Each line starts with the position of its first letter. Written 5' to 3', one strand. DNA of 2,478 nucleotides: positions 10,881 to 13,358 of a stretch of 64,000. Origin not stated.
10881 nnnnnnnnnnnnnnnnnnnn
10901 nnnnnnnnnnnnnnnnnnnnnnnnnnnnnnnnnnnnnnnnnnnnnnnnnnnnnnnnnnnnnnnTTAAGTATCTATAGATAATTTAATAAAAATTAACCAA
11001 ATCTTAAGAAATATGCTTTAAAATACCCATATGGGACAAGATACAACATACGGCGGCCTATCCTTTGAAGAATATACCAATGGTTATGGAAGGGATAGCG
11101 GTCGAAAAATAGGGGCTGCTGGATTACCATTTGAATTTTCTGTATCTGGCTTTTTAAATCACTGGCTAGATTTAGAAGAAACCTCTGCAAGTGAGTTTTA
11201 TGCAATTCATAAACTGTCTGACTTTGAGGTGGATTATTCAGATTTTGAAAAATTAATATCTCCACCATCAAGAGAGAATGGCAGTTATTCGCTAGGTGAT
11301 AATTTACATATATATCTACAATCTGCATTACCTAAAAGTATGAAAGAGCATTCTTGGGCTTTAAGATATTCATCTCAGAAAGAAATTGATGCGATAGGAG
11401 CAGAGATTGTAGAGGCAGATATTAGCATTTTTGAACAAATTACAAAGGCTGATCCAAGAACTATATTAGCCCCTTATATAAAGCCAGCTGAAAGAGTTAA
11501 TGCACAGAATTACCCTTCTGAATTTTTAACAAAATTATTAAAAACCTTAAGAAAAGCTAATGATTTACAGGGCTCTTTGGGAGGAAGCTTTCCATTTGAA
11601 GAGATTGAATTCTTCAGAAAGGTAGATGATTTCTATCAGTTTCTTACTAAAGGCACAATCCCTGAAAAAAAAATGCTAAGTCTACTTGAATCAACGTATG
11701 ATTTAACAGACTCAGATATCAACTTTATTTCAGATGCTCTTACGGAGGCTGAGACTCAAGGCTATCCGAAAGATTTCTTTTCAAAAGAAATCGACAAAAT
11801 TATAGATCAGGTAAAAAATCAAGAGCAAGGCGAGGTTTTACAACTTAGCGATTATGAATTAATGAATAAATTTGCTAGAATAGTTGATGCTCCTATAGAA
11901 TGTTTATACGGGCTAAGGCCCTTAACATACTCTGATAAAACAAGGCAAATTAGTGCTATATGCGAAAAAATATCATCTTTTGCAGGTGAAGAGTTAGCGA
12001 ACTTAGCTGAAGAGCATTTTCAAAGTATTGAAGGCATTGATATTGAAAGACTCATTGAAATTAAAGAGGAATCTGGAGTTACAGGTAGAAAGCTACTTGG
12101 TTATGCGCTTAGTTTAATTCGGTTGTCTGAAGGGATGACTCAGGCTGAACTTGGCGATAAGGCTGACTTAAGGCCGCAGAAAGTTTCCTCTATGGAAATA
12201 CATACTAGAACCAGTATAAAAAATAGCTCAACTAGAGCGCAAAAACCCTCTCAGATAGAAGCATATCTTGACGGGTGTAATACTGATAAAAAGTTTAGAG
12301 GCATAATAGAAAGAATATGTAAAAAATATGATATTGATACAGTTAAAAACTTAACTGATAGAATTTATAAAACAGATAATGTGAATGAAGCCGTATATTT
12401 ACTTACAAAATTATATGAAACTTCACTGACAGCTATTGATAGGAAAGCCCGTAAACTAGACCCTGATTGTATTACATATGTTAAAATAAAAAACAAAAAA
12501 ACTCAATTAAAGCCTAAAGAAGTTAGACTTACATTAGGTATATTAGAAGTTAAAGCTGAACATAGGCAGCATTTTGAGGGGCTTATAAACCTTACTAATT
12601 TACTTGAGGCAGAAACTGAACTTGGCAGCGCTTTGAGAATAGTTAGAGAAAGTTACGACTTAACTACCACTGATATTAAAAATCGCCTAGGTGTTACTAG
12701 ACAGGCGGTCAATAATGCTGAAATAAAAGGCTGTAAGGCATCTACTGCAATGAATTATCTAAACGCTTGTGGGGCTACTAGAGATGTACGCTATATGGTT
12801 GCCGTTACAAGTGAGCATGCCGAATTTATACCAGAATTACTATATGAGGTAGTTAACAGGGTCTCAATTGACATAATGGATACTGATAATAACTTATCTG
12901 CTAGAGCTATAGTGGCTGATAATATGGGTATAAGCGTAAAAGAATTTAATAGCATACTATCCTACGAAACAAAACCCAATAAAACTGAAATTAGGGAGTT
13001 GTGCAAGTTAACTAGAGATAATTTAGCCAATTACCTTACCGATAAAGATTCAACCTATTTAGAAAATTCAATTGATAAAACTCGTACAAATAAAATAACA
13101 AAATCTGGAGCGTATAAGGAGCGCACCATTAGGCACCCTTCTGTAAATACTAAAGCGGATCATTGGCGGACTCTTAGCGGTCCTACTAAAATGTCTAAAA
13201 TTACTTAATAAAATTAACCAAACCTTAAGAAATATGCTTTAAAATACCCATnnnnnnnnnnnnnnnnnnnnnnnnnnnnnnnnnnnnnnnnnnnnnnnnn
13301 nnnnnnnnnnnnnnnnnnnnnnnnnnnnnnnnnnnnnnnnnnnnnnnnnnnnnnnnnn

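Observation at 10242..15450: Tandem array of giant multi-HTH paralogues with a mosaic of nucleotide-identical blocks (gene conversion) in otherwise diverged genes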

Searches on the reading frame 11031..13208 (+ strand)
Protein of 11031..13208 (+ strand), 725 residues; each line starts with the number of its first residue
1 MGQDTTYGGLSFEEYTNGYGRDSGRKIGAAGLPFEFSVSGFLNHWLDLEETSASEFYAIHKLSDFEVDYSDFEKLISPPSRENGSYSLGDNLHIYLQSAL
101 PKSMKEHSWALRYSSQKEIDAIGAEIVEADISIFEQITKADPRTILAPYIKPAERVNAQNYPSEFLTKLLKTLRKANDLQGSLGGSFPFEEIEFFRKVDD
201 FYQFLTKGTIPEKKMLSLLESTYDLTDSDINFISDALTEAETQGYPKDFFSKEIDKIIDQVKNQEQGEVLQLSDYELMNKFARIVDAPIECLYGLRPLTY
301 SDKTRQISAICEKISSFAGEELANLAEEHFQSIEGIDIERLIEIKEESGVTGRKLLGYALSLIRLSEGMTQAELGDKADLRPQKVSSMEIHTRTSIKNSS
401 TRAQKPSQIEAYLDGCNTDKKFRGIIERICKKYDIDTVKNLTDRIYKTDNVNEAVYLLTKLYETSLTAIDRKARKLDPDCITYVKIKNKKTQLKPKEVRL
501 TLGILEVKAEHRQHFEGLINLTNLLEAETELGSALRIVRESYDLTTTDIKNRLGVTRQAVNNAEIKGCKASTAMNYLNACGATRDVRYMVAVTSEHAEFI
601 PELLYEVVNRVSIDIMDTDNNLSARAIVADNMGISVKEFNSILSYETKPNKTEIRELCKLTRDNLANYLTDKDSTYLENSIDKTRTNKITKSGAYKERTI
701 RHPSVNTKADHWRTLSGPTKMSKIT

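Call 8: search_protein_families(library=pfam, proteins=[window:11031-13208:+], max_evalue=1)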
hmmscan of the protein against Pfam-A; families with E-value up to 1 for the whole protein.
window:11031-13208:+ (725 aa): 8 families
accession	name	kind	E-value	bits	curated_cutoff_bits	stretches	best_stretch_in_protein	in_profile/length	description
PF01381.28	HTH_3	-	4.2e-05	23.9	23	1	363-389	4-30/55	Helix-turn-helix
PF13560.12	HTH_31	-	5.9e-05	23.7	27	1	530-564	1-35/64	Helix-turn-helix domain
PF12802.13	MarR_2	-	0.0035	17.9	27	0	542-562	18-39/61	MarR family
PF01047.28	MarR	-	0.021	15.2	24.6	0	533-562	7-36/59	MarR family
PF04545.22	Sigma70_r4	-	0.047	13.6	24.1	0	542-569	19-46/50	Sigma-70, region 4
PF18548.6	MetOD2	-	0.09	13.2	30.6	0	199-234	23-57/88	Metanogen output domain 2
PF13744.12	HTH_37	-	0.17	12.2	27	1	525-583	13-74/80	Helix-turn-helix domain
PF25638.1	DUF5983_N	-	0.23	11.6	27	0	519-546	26-53/56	Family of unknown function (DUF5983) N-terminal domain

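Call 9: search_protein_families(library=ncbifam, proteins=[window:11031-13208:+], max_evalue=1)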
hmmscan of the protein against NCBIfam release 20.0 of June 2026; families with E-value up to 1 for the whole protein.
window:11031-13208:+ (725 aa): 4 families
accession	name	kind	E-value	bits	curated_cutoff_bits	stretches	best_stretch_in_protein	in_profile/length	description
NF007271.0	PRK09726.1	equivalog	6.9e-05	22.8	79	0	356-392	13-49/88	type II toxin-antitoxin system antitoxin HipB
TIGR02612.1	mob_myst_A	hypoth_equivalog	0.0012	18.7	122.6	1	511-582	6-77/150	mobile mystery protein A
TIGR03070.1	couple_hipB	subfamily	0.0014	18.5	71.65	0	529-564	1-36/58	type II toxin-antitoxin system Y4mF family antitoxin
TIGR03879.1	near_KaiC_dom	domain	0.15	12.5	65.1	0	533-567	24-58/91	probable regulatory domain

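Call 12: find_related_loci(query=window:11031-13208:+, collection=genome_contigs, flank=10000)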
Query window:11031-13208:+ (725 aa) in genome_contigs; peptide patterns used: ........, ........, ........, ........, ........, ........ (x = any residue, [..] = any of these).
241 stretches matched a pattern, but none encodes a relative of the query by tblastn (E <= 1e-3).

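Call 13: find_homologous_proteins(query=window:11031-13208:+, max_evalue=0.001)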
Query window:11031-13208:+ (725 aa): 1 proteins with E <= 0.001 among 8000 candidates.
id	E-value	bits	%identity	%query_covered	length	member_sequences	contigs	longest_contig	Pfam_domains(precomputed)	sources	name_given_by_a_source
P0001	0.0e+0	1613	100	100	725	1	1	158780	-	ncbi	-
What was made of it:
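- The genome is a multi-contig draft (contig of 158,780 nt, call 13) from a rarely sampled lineage.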

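Call 14: find_encoding_contigs(protein=P0001, flank=10000, max_places=6)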
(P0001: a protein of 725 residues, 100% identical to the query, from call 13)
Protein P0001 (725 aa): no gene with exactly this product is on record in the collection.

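Call 26: search_protein_representatives(alignment_id=A1)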
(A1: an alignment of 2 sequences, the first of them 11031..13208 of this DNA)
Query: 2 sequences, 732 profile positions. Proteins with E-value up to 0.001 (for the whole library): 5; up to 1e-10: 2; up to 1e-30: 1. The best 5 are listed.
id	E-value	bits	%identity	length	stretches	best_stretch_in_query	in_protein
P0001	0.0e+00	1494.9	-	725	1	1-730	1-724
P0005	3.7e-19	85.2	-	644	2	240-661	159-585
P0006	1.0e-06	44.1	-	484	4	539-580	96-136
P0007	3.1e-05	39.1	-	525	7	524-568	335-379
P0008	7.1e-05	37.9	-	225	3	497-570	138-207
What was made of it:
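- No other paralogue from this genome appears in the protein collections (calls 13, 26).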

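Call 29: find_homologous_proteins(query=A2, max_evalue=0.001)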
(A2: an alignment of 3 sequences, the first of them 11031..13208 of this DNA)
Query A2 (3 sequences) (725 aa, profile of the alignment): 1 proteins with E <= 0.001 among 8000 candidates.
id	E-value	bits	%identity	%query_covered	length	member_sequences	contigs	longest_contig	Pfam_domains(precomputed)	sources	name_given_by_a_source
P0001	0.0e+0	1351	100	100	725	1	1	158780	-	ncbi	-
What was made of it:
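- Tried and rejected: find_homologous_proteins with A and with the three-sequence profile returned only A itself (calls 13, 29).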

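Call 31: find_encoding_contigs(protein=P0005, flank=10000)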
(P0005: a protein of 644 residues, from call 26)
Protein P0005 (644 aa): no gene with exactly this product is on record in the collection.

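Call 32: find_related_loci(query=P0005, collection=genome_contigs, flank=10000)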
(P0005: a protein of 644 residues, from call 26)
Query P0005 (644 aa) in genome_contigs; peptide patterns used: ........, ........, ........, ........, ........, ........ (x = any residue, [..] = any of these).
86 stretches matched a pattern, but none encodes a relative of the query by tblastn (E <= 1e-3).

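Call 33: find_related_loci(query=A2, collection=metagenome_contigs, flank=10000)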
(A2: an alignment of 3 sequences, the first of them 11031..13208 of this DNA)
Query A2 (725 aa) in metagenome_contigs; peptide patterns used: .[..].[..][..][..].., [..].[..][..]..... (x = any residue, [..] = any of these).
525 stretches matched a pattern, but none encodes a relative of the query by tblastn (E <= 1e-3).

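Call 34: find_related_loci(query=A2, collection=viral_contigs, flank=10000)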
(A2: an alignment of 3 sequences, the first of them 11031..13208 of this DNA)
Query A2 (725 aa) in viral_contigs; peptide patterns used: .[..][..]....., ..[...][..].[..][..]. (x = any residue, [..] = any of these).
135 stretches matched a pattern, but none encodes a relative of the query by tblastn (E <= 1e-3).

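Call 40: search_dna_similar(query=window:11031-13208:+, collection=phages, mode=protein, max_evalue=0.001)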
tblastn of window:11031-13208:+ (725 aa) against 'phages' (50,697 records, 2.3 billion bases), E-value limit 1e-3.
No match.

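Call 41: search_dna_similar(query=window:11031-13208:+, collection=plasmids, mode=protein, max_evalue=0.001)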
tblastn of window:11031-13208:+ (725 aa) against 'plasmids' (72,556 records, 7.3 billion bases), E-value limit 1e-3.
No match.
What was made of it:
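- On Phage or plasmid-borne repressors (CI/Cro, C proteins): tblastn finds no match in 50,697 phage and 72,556 plasmid records (calls 40, 41).
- Closest known: Paralogous XRE transcription-factor cluster of Caulobacter and phage phiCbK. Different: No phage or plasmid relative of A exists (calls 40, 41).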

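Call 45: predict_structure(alignment_id=A2)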
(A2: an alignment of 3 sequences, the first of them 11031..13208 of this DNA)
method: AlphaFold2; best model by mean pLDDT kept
length: 725 residues; sequences in the alignment: 3
mean_pLDDT: 50.2   pTM: 0.34
mean pLDDT of the five models: 50.2, 42.9, 40.5, 38.6, 37.8
residues with pLDDT >= 90: 0; 70-90: 155; 50-70: 177; < 50: 393
segments of 3 or more residues with pLDDT < 50: 1-39, 65-67, 78-234, 236-273, 391-402, 449-452, 464-520, 611-624, 645-651, 667-669, 672-725
pLDDT, mean of each block of 10 residues (from residue 1): 32 38 28 44 54 60 51 51 34 38 35 35 29 28 28 29 43 36 30 39 40 40 41 48 40 42 38 52 66 68 72 69 70 77 73 82 82 76 69 33 65 80 84 78 59 54 47 32 25 32 32 32 58 74 72 79 75 72 62 59 54 41 51 54 47 53 50 47 32 27 28 29 25
secondary structure, 60 per line:
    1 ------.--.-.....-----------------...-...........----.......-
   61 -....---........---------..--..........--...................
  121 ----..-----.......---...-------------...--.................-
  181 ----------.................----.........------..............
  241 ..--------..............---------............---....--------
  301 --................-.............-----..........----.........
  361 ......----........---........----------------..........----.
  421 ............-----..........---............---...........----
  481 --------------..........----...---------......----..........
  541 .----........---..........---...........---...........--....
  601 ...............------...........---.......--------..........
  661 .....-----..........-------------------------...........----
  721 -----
elements in order (helices of 4 or more, strands of 3 or more residues): H12-16 H38-48 H53-59 H62-65 H69-76 H90-99 H102-120 H132-138 H163-179 H191-207 H212-220 H227-242 H251-264 H274-285 H289-292 H303-318 H320-332 H338-347 H352-366 H371-378 H382-389 H406-415 H420-432 H438-447 H451-462 H466-476 H495-504 H521-526 H531-541 H546-553 H557-566 H570-580 H584-594 H597-615 H622-632 H636-642 H651-665 H671-680 H706-716

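Call 48: fold_search(model_id=the predicted structure, library=pdb)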
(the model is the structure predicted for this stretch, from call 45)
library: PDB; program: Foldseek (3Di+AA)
matches with E <= 10: 373; with E <= 0.001: 0
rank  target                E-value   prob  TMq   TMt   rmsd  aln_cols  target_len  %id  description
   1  8xi2_I                1.9e-02  0.60  0.13  0.14  26.6       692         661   12  Cryo-EM structure of the Chlamydomonas C* complex (released 2024-10-09)
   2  9hcj_D0               1.4e-01  0.18  0.10  0.07  31.1       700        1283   11  D. discoideum nuclear pore complex (released 2024-12-25)
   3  8cwy_A                1.6e-01  0.23  0.09  0.12  21.6       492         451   10  Accurate computational design of genetically encoded 3D protein crystals (released 2023-11-01)
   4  8ga7                  1.8e-01  0.12  0.08  0.10  29.0       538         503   10  Geometrically programmable nanomaterial construction using regularized protein building blocks (released 2024-03-13)
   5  7dlv_F                2.2e-01  0.96  0.09  0.37  12.0       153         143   14  shrimp dUTPase in complex with Stl (released 2021-12-01)
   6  9fmd_I                2.3e-01  0.14  0.10  0.10  25.3       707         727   11  Integrative model of the human post-catalytic spliceosome (P-complex) (released 2024-07-10)
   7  4ia8_A                2.9e-01  1.00  0.08  0.66   5.2        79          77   23  Crystal Structure of a Y37A mutant of the Restriction-Modification Controller Protein C.Esp1396I (released 2013-12-11)
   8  2b7m_D                2.9e-01  0.21  0.14  0.17  19.2       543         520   11  Crystal Structure of the S. cerevisiae Exocyst Component Exo70p (released 2005-11-15)
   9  4f8d_A                3.3e-01  1.00  0.08  0.66   4.9        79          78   23  Crystal Structure of an R46A mutant of the Restriction-Modification Controller Protein C.Esp1396I (Monoclinic Form) (released 2013-04-10)
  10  3g5g_M                3.3e-01  1.00  0.09  0.70   5.6        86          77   21  Crystal Structure of the Wild-Type Restriction-Modification Controller Protein C.Esp1396I (released 2009-08-25)
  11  6h4c_B                3.3e-01  0.96  0.09  0.40  11.7       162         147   15  A polyamorous repressor: deciphering the evolutionary strategy used by the phage-inducible chromosomal islands to spre (released 2019-08-28)
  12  4fn3_A                3.4e-01  1.00  0.08  0.68   5.1        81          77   22  Crystal Structure of an S52A mutant of the Restriction-Modification Controller Protein C.Esp1396I (released 2013-05-29)
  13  3ufd_F                3.7e-01  1.00  0.09  0.73   2.8        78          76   22  C.Esp1396I bound to its highest affinity operator site OM (released 2012-07-11)
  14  3g5g_N                3.7e-01  1.00  0.08  0.69   5.1        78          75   20  Crystal Structure of the Wild-Type Restriction-Modification Controller Protein C.Esp1396I (released 2009-08-25)
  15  9gaw_Z                3.7e-01  0.15  0.09  0.13  26.2       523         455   10  High-resolution structure of the Anaphase-promoting complex/cyclosome (APC/C) bound to co-activator Cdh1 (released 2024-08-14)
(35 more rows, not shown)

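Call 52: search_protein_families(library=padloc, proteins=[window:11031-13208:+, P0005], max_evalue=0.1)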
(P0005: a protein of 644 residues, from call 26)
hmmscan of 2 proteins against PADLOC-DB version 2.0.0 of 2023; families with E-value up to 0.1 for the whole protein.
window:11031-13208:+ (725 aa): 6 families
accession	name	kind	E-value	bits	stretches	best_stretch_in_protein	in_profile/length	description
PDLC02926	HTH_VI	-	6.4e-05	21.1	1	356-393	2-39/92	-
PDLC03954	RmrA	-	0.0006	16.8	0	356-393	11-48/380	-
PDLC04142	capH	-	0.0026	16.8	0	355-394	6-42/103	capH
PDLC03952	RmrA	-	0.0045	13.9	0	535-564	27-56/395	-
PDLC03947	RmrA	-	0.005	13.7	1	530-565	11-46/383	-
PDLC03668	Control_protein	-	0.071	11.6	0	359-394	12-47/79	control protein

P0005 (644 aa): 0 families

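Call 53: search_protein_families(library=phrogs, proteins=[window:11031-13208:+, P0005], max_evalue=0.1)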
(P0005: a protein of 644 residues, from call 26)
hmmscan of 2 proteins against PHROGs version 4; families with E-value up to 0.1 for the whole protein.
window:11031-13208:+ (725 aa): 7 families
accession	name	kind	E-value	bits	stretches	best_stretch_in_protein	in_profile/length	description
phrog_1373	-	transcription regulation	1.3e-09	39.3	1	491-600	30-135/166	transcriptional regulator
phrog_7950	-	transcription regulation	1.9e-06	28.8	1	534-576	11-54/68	transcriptional repressor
phrog_2439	-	transcription regulation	0.0014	18.6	0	355-389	7-41/367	transcriptional regulator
phrog_17683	-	unknown function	0.0021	19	1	203-287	33-118/155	-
phrog_2328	-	transcription regulation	0.0029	18.4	0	528-565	13-50/128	transcriptional repressor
phrog_8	-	transcription regulation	0.029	14.8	0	528-674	74-221/346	transcriptional regulator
phrog_11553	-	unknown function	0.072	13.4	0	530-595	35-101/278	-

P0005 (644 aa): 1 family
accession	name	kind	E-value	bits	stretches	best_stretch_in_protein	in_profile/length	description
phrog_14076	-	transcription regulation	0.097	14.2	0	284-324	20-60/86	transcriptional regulator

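Call 54: search_solved_structures(query=A2, max_evalue=1)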
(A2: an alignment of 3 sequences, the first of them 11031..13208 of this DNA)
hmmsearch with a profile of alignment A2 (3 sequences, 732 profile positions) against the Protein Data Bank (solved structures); distinct sequences matched with E-value up to 1: 19.
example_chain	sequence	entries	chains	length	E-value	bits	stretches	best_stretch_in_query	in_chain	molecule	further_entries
4yg1_A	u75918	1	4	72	0.002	19.8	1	532-586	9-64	Antitoxin HipB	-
4z5h_A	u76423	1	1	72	0.0021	19.8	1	534-578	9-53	Antitoxin HipB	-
4yg4_A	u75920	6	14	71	0.0022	19.7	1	533-586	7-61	Antitoxin HipB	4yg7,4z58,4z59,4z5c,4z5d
2wiu_B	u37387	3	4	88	0.003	19.2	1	532-587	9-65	HTH-TYPE TRANSCRIPTIONAL REGULATOR HIPB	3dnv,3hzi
5k98_B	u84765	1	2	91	0.0031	19.2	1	532-587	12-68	Antitoxin HipB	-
2b5a_A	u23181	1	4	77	0.0098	17.5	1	351-393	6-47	C.BclI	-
4ghj_A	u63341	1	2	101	0.017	16.7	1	533-583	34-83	Probable transcriptional regulator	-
3mlf_A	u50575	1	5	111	0.03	15.9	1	361-400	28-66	transcriptional regulator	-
3vk0_A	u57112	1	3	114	0.058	15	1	354-397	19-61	Transcriptional regulator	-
4ia8_A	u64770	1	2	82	0.078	14.6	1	359-394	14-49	Regulatory protein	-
8tac_A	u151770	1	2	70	0.096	14.2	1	360-391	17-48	DBP48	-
2xiu_A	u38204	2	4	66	0.13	13.8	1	361-391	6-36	CYLR2 | CYLR2 SYNONYM CYTOLYSIN REPRESSOR 2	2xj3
5fzr_A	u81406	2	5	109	0.14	13.7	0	524-573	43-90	DESIGNED TPR PROTEIN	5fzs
1utx_A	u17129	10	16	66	0.15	13.6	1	361-391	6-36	CYLR2 | cytolysin regulator 2 | PUTATIVE TRANSCRIPTION REGULATOR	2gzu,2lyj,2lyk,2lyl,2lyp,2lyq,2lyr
2k9q_A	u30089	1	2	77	0.25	12.9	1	536-581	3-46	uncharacterized protein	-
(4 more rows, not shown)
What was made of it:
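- Closest known: XRE / Cro-C1 family helix-turn-helix transcription factors. Same: They match HipB and C-protein sequences and structures (calls 8, 9, 48, 54).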

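Call 70: find_related_loci(query=P0005, collection=metagenome_contigs, flank=10000)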
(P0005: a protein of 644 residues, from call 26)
Query P0005 (644 aa) in metagenome_contigs; peptide patterns used: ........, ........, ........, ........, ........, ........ (x = any residue, [..] = any of these).
92 stretches matched a pattern, but none encodes a relative of the query by tblastn (E <= 1e-3).
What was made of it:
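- On Gene conversion between paralogues: No DNA of any related locus could be retrieved (calls 12, 32, 33, 34, 70).
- Tried and rejected: Related loci by back-translated peptide patterns in GTDB genomes (calls 12, 32), metagenomes (calls 33, 70) and viral contigs (call 34).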

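Call 78: find_encoding_contigs(protein=P0004, flank=2000, max_places=2)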
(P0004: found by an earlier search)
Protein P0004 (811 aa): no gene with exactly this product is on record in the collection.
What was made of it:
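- Tried and rejected: find_encoding_contigs has no record of A, P0005 or GyrB (calls 14, 31, 78).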
